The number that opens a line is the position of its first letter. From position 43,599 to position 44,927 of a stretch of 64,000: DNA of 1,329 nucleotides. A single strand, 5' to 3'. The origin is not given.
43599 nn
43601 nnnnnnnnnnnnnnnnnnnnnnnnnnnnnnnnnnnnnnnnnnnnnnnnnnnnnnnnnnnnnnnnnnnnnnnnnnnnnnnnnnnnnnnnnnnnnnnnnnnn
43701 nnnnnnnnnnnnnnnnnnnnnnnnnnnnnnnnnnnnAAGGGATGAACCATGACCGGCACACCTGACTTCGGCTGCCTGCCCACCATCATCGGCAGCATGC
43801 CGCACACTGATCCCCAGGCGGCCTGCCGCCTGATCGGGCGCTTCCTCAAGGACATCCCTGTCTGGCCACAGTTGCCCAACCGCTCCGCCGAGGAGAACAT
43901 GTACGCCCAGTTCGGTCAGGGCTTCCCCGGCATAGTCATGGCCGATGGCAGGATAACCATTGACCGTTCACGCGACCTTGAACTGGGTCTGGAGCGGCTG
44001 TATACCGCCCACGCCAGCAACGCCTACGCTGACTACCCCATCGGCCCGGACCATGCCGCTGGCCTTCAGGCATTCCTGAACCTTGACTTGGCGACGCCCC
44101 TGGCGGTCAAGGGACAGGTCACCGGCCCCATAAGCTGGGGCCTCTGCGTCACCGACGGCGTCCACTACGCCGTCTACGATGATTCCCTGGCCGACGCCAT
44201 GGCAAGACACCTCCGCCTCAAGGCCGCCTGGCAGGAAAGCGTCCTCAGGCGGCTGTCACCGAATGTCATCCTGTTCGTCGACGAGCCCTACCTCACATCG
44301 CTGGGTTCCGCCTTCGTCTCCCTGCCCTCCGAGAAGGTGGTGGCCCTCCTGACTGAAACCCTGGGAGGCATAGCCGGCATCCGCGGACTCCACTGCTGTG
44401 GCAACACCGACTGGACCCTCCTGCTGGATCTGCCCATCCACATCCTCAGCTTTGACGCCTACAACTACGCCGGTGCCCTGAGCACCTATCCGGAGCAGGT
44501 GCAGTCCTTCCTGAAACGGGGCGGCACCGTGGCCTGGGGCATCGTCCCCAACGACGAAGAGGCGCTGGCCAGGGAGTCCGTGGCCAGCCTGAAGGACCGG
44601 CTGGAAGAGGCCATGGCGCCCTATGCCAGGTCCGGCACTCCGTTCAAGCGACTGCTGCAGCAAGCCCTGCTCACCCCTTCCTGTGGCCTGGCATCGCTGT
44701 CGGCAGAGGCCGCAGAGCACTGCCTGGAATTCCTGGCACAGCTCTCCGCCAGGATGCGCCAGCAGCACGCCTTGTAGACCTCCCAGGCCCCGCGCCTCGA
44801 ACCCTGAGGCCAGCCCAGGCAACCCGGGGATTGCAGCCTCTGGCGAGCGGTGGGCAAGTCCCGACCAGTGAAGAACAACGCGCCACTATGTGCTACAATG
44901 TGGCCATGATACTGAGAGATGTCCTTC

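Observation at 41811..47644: Methionine/SAM-cycle supercluster containing a core-MetE-like (MesB-type) methyltransferase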

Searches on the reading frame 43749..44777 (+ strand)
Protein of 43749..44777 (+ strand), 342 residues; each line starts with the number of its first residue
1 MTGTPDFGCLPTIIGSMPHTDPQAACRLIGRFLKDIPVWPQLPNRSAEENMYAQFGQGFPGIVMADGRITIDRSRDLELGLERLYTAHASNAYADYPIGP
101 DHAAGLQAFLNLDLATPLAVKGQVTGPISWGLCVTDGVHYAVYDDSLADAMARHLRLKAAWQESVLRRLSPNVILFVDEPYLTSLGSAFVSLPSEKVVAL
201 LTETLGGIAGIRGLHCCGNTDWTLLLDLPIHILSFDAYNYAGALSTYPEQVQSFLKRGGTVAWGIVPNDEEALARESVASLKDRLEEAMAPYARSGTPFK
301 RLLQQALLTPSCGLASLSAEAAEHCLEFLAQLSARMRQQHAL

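Call 3: search_protein_families(library=pfam, proteins=[window:43749-44777:+], max_evalue=0.01)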
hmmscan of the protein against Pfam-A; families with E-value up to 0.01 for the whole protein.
window:43749-44777:+ (342 aa): 0 families

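Call 4: search_protein_families(library=ncbifam, proteins=[window:43749-44777:+], max_evalue=0.01)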
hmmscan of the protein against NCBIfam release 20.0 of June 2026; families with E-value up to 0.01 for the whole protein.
window:43749-44777:+ (342 aa): 1 family
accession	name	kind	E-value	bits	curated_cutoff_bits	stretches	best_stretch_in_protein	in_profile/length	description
NF002119.0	PRK00957.1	equivalog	3.6e-07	29.6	258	1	119-336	109-304/306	methionine synthase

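Call 5: search_solved_structures(query=window:43749-44777:+, max_evalue=10, show_alignments=3)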
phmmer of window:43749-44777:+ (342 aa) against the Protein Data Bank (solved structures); distinct sequences matched with E-value up to 10: 0.

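Call 7: find_homologous_proteins(query=window:43749-44777:+)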
Query window:43749-44777:+ (342 aa): 5163 proteins with E <= 0.001 among 8000 candidates; the best 120 are listed.
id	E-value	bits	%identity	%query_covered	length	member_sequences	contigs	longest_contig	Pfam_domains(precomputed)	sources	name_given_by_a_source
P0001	2.8e-229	779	100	100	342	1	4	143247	-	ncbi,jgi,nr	ncbi:MAG: methionine synthase [Chloroflexi bacterium]|nr:methionine synthase [Chloroflexota bacteriu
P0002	2.5e-203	693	89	100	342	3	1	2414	-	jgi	jgi:methionine synthase II (cobalamin-independent)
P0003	7.8e-201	685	87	100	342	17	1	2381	-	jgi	jgi:methionine synthase II (cobalamin-independent)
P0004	2.0e-196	671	86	100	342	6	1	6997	-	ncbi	-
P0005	3.4e-193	660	85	99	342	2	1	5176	-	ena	-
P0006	1.1e-172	593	74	98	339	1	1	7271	-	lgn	-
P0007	4.2e-172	591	74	99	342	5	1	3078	-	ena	-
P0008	8.2e-171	586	79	100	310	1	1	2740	-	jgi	jgi:hypothetical protein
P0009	1.4e-170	586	74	99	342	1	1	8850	-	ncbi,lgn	-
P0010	1.9e-166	572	73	98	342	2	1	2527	-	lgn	-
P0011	4.5e-166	571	71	98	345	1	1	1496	-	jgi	jgi:methionine synthase II (cobalamin-independent)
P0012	1.2e-164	566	72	99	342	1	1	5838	-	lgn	-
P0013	1.5e-164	566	73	98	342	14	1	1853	-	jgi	jgi:methionine synthase II (cobalamin-independent)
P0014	8.2e-159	547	78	88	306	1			-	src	-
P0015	8.8e-156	537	68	100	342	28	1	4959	-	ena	-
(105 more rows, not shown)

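Call 22: find_related_loci(query=A1, collection=genome_contigs, flank=8000)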
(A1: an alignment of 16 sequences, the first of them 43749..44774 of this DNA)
Query A1 (342 aa) in genome_contigs; peptide patterns used: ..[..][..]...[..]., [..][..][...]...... (x = any residue, [..] = any of these).
599 stretches matched a pattern (row limit reached: there are more); 587 encode a relative of the query (tblastn E <= 1e-3); the best 80 are kept; 80 distinct loci.
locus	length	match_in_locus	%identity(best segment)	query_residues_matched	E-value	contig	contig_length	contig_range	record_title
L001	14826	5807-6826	74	1-340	1e-178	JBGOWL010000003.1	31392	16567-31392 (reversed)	MAG: Dehalococcoidia bacterium isolate OBJ_0618_130150_93 k141_3984746_length_31392_cov_63.7667, whole genome shotgun se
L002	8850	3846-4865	74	1-340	1e-175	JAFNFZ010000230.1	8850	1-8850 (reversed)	MAG: Chloroflexota bacterium isolate bin_27 PROKKA_contig000230, whole genome shotgun sequence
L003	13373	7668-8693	64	1-342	3e-157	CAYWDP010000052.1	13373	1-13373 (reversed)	MAG TPA_asm: uncultured Dehalococcoidia bacterium isolate SRP239594_co1_65 genome assembly, contig: NODE_2243_length_133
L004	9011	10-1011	66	7-340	4e-146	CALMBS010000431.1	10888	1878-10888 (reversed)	MAG TPA_asm: uncultured Chloroflexi bacterium isolate SRR8859388_bin.22_CONCOCT_v1.1_MAG genome assembly, contig: ERZ164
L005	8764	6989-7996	61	6-340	2e-145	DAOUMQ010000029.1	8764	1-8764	MAG TPA_asm: Dehalococcoidales bacterium isolate W73_232 k137_1252403, whole genome shotgun sequence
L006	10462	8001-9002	65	7-340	8e-145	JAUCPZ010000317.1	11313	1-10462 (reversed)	MAG: Dehalococcoidia bacterium isolate Bin_016 k127_889517, whole genome shotgun sequence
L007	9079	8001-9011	61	6-340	3e-144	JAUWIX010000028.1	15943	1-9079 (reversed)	MAG: Dehalococcoidia bacterium isolate CSMAG_2305 CSMAG_2305_k127_1872297_length_15943_cov_31.2490, whole genome shotgun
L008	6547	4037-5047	62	6-340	2e-144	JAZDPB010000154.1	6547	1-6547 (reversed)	MAG: Chloroflexota bacterium isolate MEGAHIT-group-0.814 k141_14383796, whole genome shotgun sequence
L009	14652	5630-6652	61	1-340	5e-143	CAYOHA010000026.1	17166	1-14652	MAG TPA_asm: uncultured Dehalococcoidales bacterium isolate binchicken_co376_250 genome assembly, contig: NODE_3298_leng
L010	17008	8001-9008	61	6-340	1e-142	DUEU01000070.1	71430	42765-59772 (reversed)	MAG TPA_asm: Dehalococcoidia bacterium isolate W111 Contig70, whole genome shotgun sequence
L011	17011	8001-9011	61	6-340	4e-142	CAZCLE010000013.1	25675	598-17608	MAG TPA_asm: uncultured Dehalococcoidales bacterium isolate binchicken_co332_61 genome assembly, contig: NODE_248_length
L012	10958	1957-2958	64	7-340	3e-142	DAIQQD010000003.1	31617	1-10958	MAG TPA_asm: Chloroflexota bacterium isolate CTOTU25591 NODE_250_length_31617_cov_10.117737, whole genome shotgun sequen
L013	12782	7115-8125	60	6-340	3e-142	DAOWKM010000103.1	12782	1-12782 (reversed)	MAG TPA_asm: Dehalococcoidia bacterium isolate CSMAG_2095 CSMAG_2095_k141_846105_length_12782_cov_32.1236, whole genome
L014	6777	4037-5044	61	6-339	5e-142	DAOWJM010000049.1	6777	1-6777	MAG TPA_asm: Dehalococcoidia bacterium isolate CSMAG_2069 CSMAG_2069_k141_248248_length_6777_cov_109.3608, whole genome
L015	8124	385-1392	60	6-340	2e-141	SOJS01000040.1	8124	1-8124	MAG: Dehalococcoidia bacterium isolate E44_bin29 NODE_4382_length_8124_cov_8.907671, whole genome shotgun sequence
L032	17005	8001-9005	59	7-340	7e-136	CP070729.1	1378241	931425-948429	MAG: Dehalococcoidia bacterium isolate bin423 chromosome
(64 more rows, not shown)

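Call 28: find_homologous_proteins(query=L032:7986-9008:+)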
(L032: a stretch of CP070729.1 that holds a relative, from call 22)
Query L032:7986-9008:+ (341 aa): 6441 proteins with E <= 0.001 among 8000 candidates; the best 120 are listed.
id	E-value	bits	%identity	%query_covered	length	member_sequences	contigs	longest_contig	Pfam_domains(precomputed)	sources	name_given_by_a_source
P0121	1.5e-229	779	100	100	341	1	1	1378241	-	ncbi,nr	ncbi:MAG: methionine synthase [Dehalococcoidia bacterium]|nr:MAG: methionine synthase [Dehalococcoid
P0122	9.7e-198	674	87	100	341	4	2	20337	-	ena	-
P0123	1.0e-195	668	86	100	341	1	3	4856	-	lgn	-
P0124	7.8e-195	665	86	100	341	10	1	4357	-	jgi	jgi:hypothetical protein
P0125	4.1e-193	659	84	100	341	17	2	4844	-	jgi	-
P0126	2.3e-191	653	83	100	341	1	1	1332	-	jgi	jgi:hypothetical protein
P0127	1.6e-190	650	86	96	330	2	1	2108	-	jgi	-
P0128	4.8e-187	639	87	95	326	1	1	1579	-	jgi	jgi:hypothetical protein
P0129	1.5e-186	637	82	100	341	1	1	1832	-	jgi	jgi:methionine synthase II (cobalamin-independent)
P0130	1.8e-186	637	81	100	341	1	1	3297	-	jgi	jgi:methionine synthase II (cobalamin-independent)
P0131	2.2e-186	637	82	100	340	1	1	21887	-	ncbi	-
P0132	6.0e-185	632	85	96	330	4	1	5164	-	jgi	jgi:hypothetical protein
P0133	1.9e-184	631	82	100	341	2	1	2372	-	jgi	jgi:methionine synthase II (cobalamin-independent)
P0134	2.2e-183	627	79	100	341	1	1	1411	-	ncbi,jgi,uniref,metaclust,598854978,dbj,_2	ncbi:unnamed protein product [marine sediment metagenome]|uniref:Cobalamin-independent methionine sy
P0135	2.5e-183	627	80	100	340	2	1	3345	-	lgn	-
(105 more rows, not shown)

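Call 35: predict_structure(alignment_id=A1)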
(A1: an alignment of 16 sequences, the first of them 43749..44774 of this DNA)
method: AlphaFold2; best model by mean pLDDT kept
length: 342 residues; sequences in the alignment: 16
mean_pLDDT: 77.0   pTM: 0.80
mean pLDDT of the five models: 77.0, 62.8, 58.3, 45.2, 38.6
residues with pLDDT >= 90: 56; 70-90: 181; 50-70: 92; < 50: 13
segments of 3 or more residues with pLDDT < 50: 1-3, 135-142
pLDDT, mean of each block of 10 residues (from residue 1): 67 80 88 86 62 59 63 65 64 54 75 85 80 48 62 82 87 88 69 83 90 79 81 71 69 86 87 91 87 81 89 82 93 88 54
secondary structure, 60 per line:
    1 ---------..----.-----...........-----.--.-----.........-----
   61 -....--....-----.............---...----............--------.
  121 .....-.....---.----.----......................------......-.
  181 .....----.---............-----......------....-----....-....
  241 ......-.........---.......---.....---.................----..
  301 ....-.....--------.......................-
elements in order: H22-32 H47-55 E62-65 E68-71 H77-89 H100-111 E120-125 H127-131 H145-166 E173-178 H180-184 H194-205 E211-216 H223-226 E232-235 H237-246 H248-256 E260-266 H270-274 H278-294 H299-304 E306-310 H319-341

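Call 38: fold_search(model_id=the predicted structure, library=pdb)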
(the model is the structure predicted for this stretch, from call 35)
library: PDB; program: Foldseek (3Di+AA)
matches with E <= 10: 1496; with E <= 0.001: 31
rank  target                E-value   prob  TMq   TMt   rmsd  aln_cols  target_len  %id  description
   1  4ztx                  1.7e-09  1.00  0.63  0.30   5.1       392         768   15  Neurospora crassa cobalamin-independent methionine synthase complexed with Zn2+ (released 2015-12-09)
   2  1xpg_A                2.9e-09  1.00  0.62  0.32   5.2       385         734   14  Crystal Structure of T. maritima Cobalamin-Independent Methionine Synthase complexed with Zn2+ and Methyltetrahydrofol (released 2005-03-01)
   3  3l7r                  3.0e-09  1.00  0.58  0.30   6.4       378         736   16  crystal structure of MetE from streptococcus mutans (released 2011-01-12)
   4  1t7l_A                3.4e-09  1.00  0.63  0.32   5.4       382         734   14  Crystal Structure of Cobalamin-Independent Methionine Synthase from T. maritima (released 2005-03-01)
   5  1xdj_A                4.0e-09  1.00  0.61  0.31   6.2       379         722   14  Crystal Structure of T. maritima Cobalamin-Independent Methionine Synthase complexed with Zn2+ and Homocysteine (released 2005-03-01)
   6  3bq5_B                5.5e-09  1.00  0.62  0.32   5.1       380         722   14  Crystal Structure of T. maritima Cobalamin-Independent Methionine Synthase complexed with Zn2+ and Homocysteine (Monoc (released 2008-03-11)
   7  4l6h                  9.0e-09  1.00  0.62  0.31   4.9       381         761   14  Crystal structure of the Candida albicans Methionine Synthase in complex with Methotrexate and Homocysteine (released 2014-03-05)
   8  4qqu                  1.1e-08  1.00  0.62  0.30   5.6       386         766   15  Crystal structure of the cobalamin-independent methionine synthase enzyme in a closed conformation (released 2015-01-14)
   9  1t7l_B                1.1e-08  1.00  0.60  0.31   5.4       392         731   14  Crystal Structure of Cobalamin-Independent Methionine Synthase from T. maritima (released 2005-03-01)
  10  3ppc_A                1.2e-08  1.00  0.57  0.29   6.9       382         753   16  Crystal structure of the Candida albicans methionine synthase by surface entropy reduction, tyrosine variant with zinc (released 2011-10-12)
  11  3bq5_A                1.3e-08  1.00  0.62  0.33   5.6       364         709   15  Crystal Structure of T. maritima Cobalamin-Independent Methionine Synthase complexed with Zn2+ and Homocysteine (Monoc (released 2008-03-11)
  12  1xr2_B                1.3e-08  1.00  0.63  0.32   5.6       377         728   15  Crystal Structure of oxidized T. maritima Cobalamin-Independent Methionine Synthase complexed with Methyltetrahydrofol (released 2005-03-01)
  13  4l6o                  1.3e-08  1.00  0.60  0.30   5.4       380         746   15  Crystal structure of the Candida albicans Methionine Synthase in complex with Glutamine (released 2014-03-05)
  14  4l5z                  1.4e-08  1.00  0.59  0.30   5.3       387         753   16  Crystal structure of the Candida albicans Methionine Synthase in complex with Homocysteine (released 2014-03-05)
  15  1xr2_A                1.8e-08  1.00  0.61  0.32   6.0       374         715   15  Crystal Structure of oxidized T. maritima Cobalamin-Independent Methionine Synthase complexed with Methyltetrahydrofol (released 2005-03-01)
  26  4ay7_A                2.5e-06  1.00  0.48  0.49   8.9       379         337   14  methyltransferase from Methanosarcina mazei (released 2012-10-31)
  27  4zr8_A                5.3e-06  1.00  0.51  0.49   7.7       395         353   10  Structure of uroporphyrinogen decarboxylase from Acinetobacter baumannii (released 2015-06-03)
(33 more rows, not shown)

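Call 39: find_encoding_contigs(protein=window:43749-44777:+, flank=10000, max_places=4)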
Protein window:43749-44777:+ (342 aa): 3 contigs read that carry it; 3 places shown.
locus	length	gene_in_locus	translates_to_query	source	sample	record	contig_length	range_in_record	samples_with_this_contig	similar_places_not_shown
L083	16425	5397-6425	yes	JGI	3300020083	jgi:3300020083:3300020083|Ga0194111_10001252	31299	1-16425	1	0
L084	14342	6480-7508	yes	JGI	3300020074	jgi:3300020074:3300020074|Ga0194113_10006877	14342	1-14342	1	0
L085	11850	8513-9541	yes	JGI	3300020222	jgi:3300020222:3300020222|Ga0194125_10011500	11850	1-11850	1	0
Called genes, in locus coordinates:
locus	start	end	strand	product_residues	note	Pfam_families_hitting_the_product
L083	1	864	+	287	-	?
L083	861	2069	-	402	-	PF02515:CoA_transf_3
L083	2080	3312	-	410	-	PF02515:CoA_transf_3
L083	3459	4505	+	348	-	PF01008:IF-2B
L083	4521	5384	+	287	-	PF01048:PNP_UDP_1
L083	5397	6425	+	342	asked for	-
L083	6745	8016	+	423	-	PF05221:AdoHcyase, PF02826:2-Hacid_dh_C (weak), PF00670:AdoHcyase_NAD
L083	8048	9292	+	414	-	PF00438:S-AdoMet_synt_N, PF02772:S-AdoMet_synt_M, PF02773:S-AdoMet_synt_C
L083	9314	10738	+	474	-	PF02878:PGM_PMM_I, PF02879:PGM_PMM_II, PF02880:PGM_PMM_III, PF00408:PGM_PMM_IV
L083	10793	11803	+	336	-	PF10432:bact-PGI_C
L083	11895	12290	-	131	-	PF00380:Ribosomal_S9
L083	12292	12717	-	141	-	PF00572:Ribosomal_L13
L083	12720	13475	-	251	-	PF01416:PseudoU_synth_1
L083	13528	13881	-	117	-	PF01196:Ribosomal_L17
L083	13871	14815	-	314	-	PF01193:RNA_pol_L, PF01000:RNA_pol_A_bac, PF03118:RNA_pol_A_CTD, PF26169:HHH_XRCC3_RpoA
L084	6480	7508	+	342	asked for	-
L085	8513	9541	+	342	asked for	-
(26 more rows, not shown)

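Call 47: search_solved_structures(query=A1, max_evalue=1, show_alignments=3)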
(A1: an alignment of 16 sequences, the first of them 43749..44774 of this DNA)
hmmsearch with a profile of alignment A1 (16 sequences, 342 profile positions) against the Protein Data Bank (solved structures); distinct sequences matched with E-value up to 1: 0.

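Call 54: search_protein_representatives(protein=window:43749-44774:+)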
Query: 342 residues. Proteins with E-value up to 0.001 (for the whole library): 2026; up to 1e-10: 1173; up to 1e-30: 409. The best 150 are listed.
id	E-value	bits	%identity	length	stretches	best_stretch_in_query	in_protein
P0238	8.1e-122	423.7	56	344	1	6-340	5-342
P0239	1.1e-108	380.5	50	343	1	2-340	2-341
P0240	1.5e-86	307.8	48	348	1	5-340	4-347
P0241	3.7e-83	296.6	58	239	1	6-231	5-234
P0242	6.5e-83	295.8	45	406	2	115-341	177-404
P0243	1.3e-80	288.2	49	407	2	118-341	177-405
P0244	1.6e-79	284.7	45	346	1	9-339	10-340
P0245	1.9e-77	277.9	45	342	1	12-340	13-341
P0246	9.3e-77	275.6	43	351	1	8-341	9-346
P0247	7.3e-76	272.6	42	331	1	17-338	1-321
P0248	1.6e-75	271.5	43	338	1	9-340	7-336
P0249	2.1e-75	271.1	43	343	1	8-340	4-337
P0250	2.8e-75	270.7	42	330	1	13-336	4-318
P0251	4.3e-75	270.1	42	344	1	10-332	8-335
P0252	4.3e-75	270.1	41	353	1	8-340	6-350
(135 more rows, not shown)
